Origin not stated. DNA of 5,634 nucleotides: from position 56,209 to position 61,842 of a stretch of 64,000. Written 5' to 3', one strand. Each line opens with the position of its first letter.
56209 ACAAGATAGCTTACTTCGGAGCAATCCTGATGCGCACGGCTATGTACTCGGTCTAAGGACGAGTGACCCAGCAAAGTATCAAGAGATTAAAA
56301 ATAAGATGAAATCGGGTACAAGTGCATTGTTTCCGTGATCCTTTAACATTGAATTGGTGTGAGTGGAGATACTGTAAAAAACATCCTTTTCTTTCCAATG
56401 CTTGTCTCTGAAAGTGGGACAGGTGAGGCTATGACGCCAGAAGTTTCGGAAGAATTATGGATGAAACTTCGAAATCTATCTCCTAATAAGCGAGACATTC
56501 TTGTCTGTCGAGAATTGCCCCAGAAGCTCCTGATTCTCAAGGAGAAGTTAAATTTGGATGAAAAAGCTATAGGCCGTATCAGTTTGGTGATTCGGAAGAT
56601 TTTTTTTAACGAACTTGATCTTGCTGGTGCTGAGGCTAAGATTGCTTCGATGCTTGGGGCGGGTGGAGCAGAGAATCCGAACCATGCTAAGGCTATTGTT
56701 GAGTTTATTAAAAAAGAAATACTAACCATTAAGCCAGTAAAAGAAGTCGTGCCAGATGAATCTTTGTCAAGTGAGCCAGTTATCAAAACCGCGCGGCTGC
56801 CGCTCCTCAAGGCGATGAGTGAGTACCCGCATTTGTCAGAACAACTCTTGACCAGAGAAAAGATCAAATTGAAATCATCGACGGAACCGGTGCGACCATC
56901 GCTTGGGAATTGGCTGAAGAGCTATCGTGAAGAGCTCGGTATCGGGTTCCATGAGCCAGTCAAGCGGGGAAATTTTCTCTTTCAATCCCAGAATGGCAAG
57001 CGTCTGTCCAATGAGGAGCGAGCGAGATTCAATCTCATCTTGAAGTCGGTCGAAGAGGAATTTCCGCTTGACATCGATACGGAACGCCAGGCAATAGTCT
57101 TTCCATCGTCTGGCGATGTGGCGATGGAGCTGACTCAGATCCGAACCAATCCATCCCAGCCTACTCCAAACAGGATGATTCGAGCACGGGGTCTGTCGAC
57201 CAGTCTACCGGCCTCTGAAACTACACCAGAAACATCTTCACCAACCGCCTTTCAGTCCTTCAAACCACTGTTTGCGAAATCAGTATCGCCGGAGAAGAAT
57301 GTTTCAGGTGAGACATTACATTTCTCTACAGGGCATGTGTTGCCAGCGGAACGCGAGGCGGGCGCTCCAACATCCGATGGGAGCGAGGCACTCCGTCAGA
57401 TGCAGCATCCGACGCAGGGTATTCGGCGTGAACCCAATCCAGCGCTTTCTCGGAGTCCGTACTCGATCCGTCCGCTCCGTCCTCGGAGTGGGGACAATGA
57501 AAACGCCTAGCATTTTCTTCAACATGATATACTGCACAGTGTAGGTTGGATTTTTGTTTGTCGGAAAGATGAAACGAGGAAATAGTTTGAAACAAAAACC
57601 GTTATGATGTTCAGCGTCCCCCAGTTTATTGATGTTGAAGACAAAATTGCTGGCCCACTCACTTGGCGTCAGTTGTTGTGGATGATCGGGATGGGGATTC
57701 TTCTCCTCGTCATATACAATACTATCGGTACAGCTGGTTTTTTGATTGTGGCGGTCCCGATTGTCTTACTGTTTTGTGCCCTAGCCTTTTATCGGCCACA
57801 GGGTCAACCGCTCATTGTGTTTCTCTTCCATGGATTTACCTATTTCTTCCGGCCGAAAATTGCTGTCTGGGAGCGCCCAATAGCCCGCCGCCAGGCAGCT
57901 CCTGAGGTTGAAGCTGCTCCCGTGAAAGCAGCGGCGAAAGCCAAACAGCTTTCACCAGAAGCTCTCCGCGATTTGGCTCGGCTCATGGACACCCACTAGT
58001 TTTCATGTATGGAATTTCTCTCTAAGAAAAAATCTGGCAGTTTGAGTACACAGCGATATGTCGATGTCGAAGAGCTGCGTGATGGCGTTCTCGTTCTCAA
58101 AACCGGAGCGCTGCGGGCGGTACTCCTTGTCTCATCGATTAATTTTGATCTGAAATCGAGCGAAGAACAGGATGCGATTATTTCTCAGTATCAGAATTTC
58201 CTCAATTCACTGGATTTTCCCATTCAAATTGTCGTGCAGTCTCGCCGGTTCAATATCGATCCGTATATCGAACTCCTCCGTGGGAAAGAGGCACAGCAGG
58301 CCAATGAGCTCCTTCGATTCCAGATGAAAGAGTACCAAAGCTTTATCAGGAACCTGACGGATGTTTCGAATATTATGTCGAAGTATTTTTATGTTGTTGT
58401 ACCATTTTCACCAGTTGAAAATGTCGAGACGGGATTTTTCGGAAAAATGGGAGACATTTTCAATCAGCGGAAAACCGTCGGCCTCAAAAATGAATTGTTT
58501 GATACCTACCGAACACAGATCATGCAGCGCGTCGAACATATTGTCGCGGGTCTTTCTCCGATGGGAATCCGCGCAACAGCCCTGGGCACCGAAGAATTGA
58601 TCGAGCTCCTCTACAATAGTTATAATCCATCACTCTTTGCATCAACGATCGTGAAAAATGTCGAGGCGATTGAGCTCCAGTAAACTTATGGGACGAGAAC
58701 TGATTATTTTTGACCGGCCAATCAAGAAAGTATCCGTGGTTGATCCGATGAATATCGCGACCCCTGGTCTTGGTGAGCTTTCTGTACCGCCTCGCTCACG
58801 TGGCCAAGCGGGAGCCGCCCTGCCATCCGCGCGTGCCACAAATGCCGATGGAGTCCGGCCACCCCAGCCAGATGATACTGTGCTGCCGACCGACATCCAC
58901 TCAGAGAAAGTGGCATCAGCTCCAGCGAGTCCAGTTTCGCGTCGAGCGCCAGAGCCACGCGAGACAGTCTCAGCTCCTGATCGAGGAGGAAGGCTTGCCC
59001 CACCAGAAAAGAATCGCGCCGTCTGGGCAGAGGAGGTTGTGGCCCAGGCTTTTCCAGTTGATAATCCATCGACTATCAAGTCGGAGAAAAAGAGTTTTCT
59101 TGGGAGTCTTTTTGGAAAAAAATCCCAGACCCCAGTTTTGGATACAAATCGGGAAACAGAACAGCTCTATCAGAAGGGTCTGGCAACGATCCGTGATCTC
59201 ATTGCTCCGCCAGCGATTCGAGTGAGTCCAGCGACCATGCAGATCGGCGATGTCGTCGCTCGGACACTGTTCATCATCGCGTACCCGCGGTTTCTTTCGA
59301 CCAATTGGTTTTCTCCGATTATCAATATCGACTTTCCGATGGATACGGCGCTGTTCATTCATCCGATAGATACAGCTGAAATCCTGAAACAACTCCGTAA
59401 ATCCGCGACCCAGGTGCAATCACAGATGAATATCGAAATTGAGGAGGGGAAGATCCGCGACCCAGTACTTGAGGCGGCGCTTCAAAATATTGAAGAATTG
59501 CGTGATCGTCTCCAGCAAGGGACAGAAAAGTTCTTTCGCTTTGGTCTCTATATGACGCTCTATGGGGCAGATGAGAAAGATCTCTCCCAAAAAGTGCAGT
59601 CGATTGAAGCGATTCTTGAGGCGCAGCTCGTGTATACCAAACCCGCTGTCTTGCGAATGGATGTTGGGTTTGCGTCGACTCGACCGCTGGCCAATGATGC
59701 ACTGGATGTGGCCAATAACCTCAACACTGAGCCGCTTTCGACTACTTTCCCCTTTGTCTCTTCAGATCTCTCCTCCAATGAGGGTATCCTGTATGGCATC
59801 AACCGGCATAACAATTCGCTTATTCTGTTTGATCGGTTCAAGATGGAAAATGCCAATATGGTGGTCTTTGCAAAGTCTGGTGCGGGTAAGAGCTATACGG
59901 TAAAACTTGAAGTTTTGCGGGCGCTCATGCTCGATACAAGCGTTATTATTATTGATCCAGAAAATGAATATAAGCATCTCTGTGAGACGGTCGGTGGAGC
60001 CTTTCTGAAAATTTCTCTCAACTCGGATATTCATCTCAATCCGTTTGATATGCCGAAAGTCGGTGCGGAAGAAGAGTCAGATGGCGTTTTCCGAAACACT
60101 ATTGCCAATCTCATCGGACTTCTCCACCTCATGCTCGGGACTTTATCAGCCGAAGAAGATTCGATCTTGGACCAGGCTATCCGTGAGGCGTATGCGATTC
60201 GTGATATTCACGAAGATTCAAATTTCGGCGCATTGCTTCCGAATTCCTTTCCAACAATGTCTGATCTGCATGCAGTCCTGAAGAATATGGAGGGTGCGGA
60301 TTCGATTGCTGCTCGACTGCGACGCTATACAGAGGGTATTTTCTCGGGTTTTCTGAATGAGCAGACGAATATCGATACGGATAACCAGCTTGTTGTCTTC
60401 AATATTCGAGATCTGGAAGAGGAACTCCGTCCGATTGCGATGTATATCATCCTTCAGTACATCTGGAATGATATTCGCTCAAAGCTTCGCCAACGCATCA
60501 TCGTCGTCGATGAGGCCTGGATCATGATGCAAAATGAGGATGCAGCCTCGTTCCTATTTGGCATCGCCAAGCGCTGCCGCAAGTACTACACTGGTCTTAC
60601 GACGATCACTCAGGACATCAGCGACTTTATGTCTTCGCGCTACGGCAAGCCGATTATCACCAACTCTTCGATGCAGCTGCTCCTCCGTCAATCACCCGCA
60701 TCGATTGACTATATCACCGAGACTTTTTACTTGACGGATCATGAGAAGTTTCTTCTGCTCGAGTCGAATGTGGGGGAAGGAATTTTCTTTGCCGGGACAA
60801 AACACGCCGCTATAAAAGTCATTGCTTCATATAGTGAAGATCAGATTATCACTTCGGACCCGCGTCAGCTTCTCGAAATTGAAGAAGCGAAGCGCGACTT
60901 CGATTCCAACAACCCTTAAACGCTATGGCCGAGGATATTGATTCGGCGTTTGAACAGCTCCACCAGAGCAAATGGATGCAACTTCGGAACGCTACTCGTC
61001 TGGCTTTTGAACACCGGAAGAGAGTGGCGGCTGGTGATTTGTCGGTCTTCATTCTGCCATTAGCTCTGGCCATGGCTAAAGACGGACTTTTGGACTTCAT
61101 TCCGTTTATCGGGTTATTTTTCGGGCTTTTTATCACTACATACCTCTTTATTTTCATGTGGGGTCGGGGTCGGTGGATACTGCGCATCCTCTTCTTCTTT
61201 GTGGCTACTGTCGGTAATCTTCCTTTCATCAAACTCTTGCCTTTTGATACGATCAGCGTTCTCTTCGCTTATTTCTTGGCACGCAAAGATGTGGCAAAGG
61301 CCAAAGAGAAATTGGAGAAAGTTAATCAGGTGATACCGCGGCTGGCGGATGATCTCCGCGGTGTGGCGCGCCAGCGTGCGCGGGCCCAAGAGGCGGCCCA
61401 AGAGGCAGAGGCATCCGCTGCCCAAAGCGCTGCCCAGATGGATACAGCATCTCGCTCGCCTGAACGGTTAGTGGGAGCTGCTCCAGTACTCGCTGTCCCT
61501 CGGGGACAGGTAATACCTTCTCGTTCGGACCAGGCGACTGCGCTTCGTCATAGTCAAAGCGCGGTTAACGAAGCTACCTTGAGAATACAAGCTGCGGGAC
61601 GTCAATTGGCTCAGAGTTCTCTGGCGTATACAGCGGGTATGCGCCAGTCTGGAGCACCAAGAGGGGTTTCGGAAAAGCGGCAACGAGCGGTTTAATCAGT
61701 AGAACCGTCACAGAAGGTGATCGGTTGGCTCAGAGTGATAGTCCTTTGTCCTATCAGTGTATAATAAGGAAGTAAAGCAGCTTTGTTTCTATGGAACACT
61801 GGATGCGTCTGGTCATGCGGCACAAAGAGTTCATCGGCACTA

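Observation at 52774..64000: Minimal Gram-positive-type type IV secretion-like module with no relaxase, coupling protein or VirB11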

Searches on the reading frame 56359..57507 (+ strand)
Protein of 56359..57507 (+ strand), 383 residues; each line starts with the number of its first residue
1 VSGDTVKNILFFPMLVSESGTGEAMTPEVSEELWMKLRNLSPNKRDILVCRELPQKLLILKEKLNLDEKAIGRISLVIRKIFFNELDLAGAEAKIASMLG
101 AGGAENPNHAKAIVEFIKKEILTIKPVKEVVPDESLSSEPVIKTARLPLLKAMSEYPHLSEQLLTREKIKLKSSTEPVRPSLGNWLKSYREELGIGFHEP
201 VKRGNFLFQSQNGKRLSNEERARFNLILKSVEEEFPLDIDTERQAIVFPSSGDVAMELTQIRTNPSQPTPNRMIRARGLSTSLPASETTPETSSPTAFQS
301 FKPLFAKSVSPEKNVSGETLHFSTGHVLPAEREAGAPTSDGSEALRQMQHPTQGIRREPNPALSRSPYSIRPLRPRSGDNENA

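Call 7: search_protein_families(library=pfam, proteins=[window:56359-57507:+], max_evalue=0.1)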
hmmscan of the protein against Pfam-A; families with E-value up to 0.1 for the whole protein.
window:56359-57507:+ (383 aa): 0 families

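Call 8: search_protein_families(library=ncbifam, proteins=[window:56359-57507:+], max_evalue=0.1)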
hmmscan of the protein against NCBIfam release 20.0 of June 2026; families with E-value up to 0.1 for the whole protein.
window:56359-57507:+ (383 aa): 0 families

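Call 38: find_homologous_proteins(query=window:56431-57507:+, max_evalue=0.001)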
Query window:56431-57507:+ (359 aa): 112 proteins with E <= 0.001 among 6684 candidates.
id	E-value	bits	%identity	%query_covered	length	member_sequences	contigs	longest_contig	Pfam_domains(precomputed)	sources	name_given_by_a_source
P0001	3.0e-229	778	100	100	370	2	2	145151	-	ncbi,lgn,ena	-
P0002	9.1e-150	517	68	100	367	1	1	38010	-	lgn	-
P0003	4.6e-144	498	67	100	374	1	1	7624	-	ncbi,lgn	ncbi:MAG: hypothetical protein WAT81_01925 [Candidatus Moraniibacteriota bacterium]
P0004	1.6e-143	496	67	99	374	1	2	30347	-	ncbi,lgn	-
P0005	6.5e-142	491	66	100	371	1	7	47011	-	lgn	-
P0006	1.1e-134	467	62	99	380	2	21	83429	-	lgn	-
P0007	7.3e-134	464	64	99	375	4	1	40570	-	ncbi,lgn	-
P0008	1.3e-130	454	60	98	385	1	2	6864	-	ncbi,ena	-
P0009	4.4e-130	452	63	97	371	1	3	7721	-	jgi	jgi:hypothetical protein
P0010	3.3e-127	442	61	98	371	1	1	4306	-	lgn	-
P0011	1.4e-125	437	60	100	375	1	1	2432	-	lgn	-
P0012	2.2e-125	436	60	99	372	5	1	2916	-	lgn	-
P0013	1.9e-124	433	60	98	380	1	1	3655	-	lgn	-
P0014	1.9e-124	433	60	98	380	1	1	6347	-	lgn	-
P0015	1.8e-122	427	58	99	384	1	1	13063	-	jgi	jgi:hypothetical protein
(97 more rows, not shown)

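Call 39: find_encoding_contigs(protein=P0001, flank=10000, max_places=3)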
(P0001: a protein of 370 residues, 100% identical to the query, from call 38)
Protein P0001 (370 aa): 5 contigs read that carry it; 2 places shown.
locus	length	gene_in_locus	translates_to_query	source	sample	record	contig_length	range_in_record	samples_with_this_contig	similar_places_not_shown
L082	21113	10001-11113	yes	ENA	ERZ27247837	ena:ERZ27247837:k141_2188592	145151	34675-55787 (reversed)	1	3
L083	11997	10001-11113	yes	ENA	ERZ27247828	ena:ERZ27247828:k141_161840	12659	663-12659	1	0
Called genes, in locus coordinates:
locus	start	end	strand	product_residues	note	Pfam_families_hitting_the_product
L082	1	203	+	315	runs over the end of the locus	PF03990:DUF348 (faint), PF07501:G5, PF03330:DPBB_1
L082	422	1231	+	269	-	PF00398:RrnaAD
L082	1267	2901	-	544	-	PF01040:UbiA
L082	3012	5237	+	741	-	PF00580:UvrD-helicase, PF01443:Viral_helicase1 (faint), PF13245:AAA_19, PF13604:AAA_30 (faint), PF13361:UvrD_C, PF13538:UvrD_C_2, PF21196:PcrA_UvrD_tudor (weak)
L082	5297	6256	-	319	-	PF02899:Phage_int_SAM_1, PF13495:Phage_int_SAM_4, PF00589:Phage_integrase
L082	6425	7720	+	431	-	PF23473:LysM3_LYK4_5 (faint), PF01476:LysM, PF05257:CHAP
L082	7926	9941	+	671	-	-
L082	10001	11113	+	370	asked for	-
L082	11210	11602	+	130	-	PF12666:PrgI, PF12648:TcpE (weak)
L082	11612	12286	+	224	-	PF26593:TraC-like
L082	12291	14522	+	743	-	PF01935:DUF87, PF12846:AAA_10 (weak), PF19044:P-loop_TraG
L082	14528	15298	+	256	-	-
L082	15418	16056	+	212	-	-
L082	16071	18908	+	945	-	-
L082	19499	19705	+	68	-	PF13560:HTH_31, PF12844:HTH_19, PF01381:HTH_3, PF13443:HTH_26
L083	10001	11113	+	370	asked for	-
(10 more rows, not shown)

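Call 51: predict_structure(alignment_id=A2)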
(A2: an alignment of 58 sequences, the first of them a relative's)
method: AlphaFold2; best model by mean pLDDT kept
length: 370 residues; sequences in the alignment: 58
mean_pLDDT: 75.3   pTM: 0.43
mean pLDDT of the five models: 75.3, 75.0, 74.8, 73.3, 72.7
residues with pLDDT >= 90: 182; 70-90: 42; 50-70: 57; < 50: 89
segments of 3 or more residues with pLDDT < 50: 119-125, 245-270, 272-276, 278-289, 318-323, 325-333, 340-343, 366-370
pLDDT, mean of each block of 10 residues (from residue 1): 78 91 95 93 96 93 96 97 91 89 97 68 57 95 96 93 95 95 88 90 91 93 94 81 48 44 41 42 43 50 51 51 47 50 55 63 49
secondary structure, 60 per line:
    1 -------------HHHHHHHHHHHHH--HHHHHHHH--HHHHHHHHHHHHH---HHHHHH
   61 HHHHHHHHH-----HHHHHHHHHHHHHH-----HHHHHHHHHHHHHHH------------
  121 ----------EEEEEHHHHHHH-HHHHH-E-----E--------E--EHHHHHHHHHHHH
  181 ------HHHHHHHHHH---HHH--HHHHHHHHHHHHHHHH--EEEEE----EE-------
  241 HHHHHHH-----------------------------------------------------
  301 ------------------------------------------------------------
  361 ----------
elements in order: H14-26 H29-36 H39-51 H55-69 H75-88 H94-108 E131-135 H136-142 H144-148 H169-180 H187-196 H205-220 E223-227 H241-247

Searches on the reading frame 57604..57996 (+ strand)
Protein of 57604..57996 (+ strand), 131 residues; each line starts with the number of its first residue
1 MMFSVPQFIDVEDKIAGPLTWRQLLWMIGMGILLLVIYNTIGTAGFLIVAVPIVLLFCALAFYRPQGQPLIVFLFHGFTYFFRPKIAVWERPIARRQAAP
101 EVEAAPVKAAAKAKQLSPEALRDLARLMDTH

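Call 7: search_protein_families(library=pfam, proteins=[window:57604-57996:+], max_evalue=0.1)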
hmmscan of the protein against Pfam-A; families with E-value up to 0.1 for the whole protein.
window:57604-57996:+ (131 aa): 4 families
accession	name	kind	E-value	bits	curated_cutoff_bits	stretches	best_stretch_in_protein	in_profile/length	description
PF12666.12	PrgI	-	7.3e-11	42.9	27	1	9-87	6-89/91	PrgI family protein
PF12648.12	TcpE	-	5.6e-06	27.2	29.9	1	16-86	21-93/100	TcpE family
PF07331.16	TctB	-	0.024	15.3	29.1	1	16-75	60-120/137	Tripartite tricarboxylate transporter TctB family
PF07543.17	PGA2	-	0.033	14.7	24.2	1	80-125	27-73/135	Protein trafficking PGA2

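Call 8: search_protein_families(library=ncbifam, proteins=[window:57604-57996:+], max_evalue=0.1)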
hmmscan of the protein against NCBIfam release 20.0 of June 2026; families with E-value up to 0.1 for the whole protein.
window:57604-57996:+ (131 aa): 0 families

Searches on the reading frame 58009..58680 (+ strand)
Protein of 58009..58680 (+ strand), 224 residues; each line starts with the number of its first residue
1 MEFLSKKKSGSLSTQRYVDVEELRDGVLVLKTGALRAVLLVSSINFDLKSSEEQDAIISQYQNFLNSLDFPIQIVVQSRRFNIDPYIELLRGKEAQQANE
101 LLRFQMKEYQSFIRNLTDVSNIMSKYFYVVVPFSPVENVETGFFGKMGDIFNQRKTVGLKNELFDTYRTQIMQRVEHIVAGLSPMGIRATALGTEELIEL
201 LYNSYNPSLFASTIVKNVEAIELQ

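Call 7: search_protein_families(library=pfam, proteins=[window:58009-58680:+], max_evalue=0.1)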
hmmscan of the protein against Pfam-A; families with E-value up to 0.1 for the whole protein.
window:58009-58680:+ (224 aa): 1 family
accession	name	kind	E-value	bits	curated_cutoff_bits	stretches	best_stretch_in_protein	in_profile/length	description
PF08112.16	ATP-synt_E_2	-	0.094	13.5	25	0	82-115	8-41/56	ATP synthase epsilon subunit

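Call 8: search_protein_families(library=ncbifam, proteins=[window:58009-58680:+], max_evalue=0.1)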
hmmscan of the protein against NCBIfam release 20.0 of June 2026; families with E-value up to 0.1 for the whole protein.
window:58009-58680:+ (224 aa): 4 families
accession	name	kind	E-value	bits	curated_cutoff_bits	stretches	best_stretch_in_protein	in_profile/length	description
NF045975.1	VirB4_plasma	equivalog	7.4e-10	37.2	590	1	13-139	103-241/894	Mbov_0397 family ICE element conjugal transfer ATPase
NF041427.1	TrsD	subfamily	3.2e-07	30.4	200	1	26-93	27-99/201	TrsD/TraD family conjugative transfer protein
NF045971.1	conju_CD1110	equivalog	2.9e-06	25.8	325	1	18-161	5-151/752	VirB4-like conjugal transfer ATPase, CD1110 family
TIGR00929.1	VirB4_CagE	subfamily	0.0036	15.6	643.1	1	24-186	19-174/792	VirB4 family type IV secretion/conjugal transfer ATPase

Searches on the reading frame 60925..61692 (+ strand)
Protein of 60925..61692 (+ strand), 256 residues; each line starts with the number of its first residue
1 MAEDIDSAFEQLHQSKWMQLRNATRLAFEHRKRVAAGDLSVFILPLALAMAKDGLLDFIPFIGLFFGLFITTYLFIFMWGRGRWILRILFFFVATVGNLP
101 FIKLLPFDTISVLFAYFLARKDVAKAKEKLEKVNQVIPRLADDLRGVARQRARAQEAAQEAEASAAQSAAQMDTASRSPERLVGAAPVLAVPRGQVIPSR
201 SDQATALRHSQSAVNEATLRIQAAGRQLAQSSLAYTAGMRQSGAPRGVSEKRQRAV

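Call 7: search_protein_families(library=pfam, proteins=[window:60925-61692:+], max_evalue=0.1)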
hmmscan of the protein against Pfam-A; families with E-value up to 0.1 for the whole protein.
window:60925-61692:+ (256 aa): 1 family
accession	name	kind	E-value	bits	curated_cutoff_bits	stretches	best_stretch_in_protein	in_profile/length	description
PF06009.19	Laminin_II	-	0.094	13.2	33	0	120-189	2-71/138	Laminin Domain II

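Call 8: search_protein_families(library=ncbifam, proteins=[window:60925-61692:+], max_evalue=0.1)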
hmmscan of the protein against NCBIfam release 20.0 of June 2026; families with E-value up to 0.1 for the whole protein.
window:60925-61692:+ (256 aa): 1 family
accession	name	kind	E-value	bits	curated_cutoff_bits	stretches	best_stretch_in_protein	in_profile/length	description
NF053550.1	DarH_acyl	equivalog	0.032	13.4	300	1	113-179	251-317/325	BtrH-related acyltransferase DarH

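Call 78: search_protein_families(library=pfam, alignment_id=A5, max_evalue=0.1)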
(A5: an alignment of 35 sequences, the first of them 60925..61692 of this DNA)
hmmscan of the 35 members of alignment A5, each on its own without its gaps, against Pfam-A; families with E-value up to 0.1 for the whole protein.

A. member 1, window:60925-61692:+ (256 aa): 1 family
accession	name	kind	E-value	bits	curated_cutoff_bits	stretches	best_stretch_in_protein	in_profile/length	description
PF06009.19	Laminin_II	-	0.094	13.2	33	0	120-189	2-71/138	Laminin Domain II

B. families by the number of members that match (of 35 scanned): 19 families
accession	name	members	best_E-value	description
PF13425.11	O-antigen_lig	2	0.00046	O-antigen ligase like membrane protein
PF13430.11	DUF4112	2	0.022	Domain of unknown function (DUF4112)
PF00771.25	FHIPEP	2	0.037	FHIPEP family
PF12698.13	ABC2_membrane_3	1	0.00022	ABC-2 family transporter protein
PF14449.11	PT-TG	1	0.003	Pre-toxin TG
PF07331.16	TctB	1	0.012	Tripartite tricarboxylate transporter TctB family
PF02096.25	60KD_IMP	1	0.014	60Kd inner membrane protein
PF06570.16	DUF1129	1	0.024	Protein of unknown function (DUF1129)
PF20901.3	Sf6_terminase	1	0.036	Bacteriophage Sf6, terminase small subunit-like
PF07672.19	MFS_Mycoplasma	1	0.038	Mycoplasma MFS transporter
PF13623.11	SurA_N_2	1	0.047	SurA-like N-terminal domain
PF18181.6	SLATT_1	1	0.054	SMODS and SLOG-associating 2TM effector domain 1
PF07695.17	7TMR-DISM_7TM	1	0.061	7TM diverse intracellular signalling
PF03908.18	Sec20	1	0.061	Sec20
PF17815.7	PDZ_3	1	0.075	PDZ domain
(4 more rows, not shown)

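Call 79: search_solved_structures(query=A5, max_evalue=1)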
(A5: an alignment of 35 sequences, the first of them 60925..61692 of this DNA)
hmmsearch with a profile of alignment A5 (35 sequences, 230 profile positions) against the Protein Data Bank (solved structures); distinct sequences matched with E-value up to 1: 8.
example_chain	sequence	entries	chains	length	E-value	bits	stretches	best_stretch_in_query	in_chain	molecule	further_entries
8vlx_A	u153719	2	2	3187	0.02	17.9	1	134-180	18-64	Huntingtin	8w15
7dxj_A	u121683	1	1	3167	0.025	17.6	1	135-180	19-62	Huntingtin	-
23fj_S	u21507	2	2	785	0.032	17.3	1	145-182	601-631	Snf5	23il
7cu3_B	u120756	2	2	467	0.06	16.4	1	137-182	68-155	Transmembrane protein FAM155A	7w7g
6yej_A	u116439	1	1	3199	0.19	14.7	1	136-217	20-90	Huntingtin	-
7wji_D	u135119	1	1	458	0.24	14.4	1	144-178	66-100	Transmembrane protein FAM155A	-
7cm3_B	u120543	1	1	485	0.25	14.3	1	144-178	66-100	Transmembrane protein FAM155A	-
6xiw_B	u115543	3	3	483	0.25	14.3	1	144-178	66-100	Transmembrane protein FAM155A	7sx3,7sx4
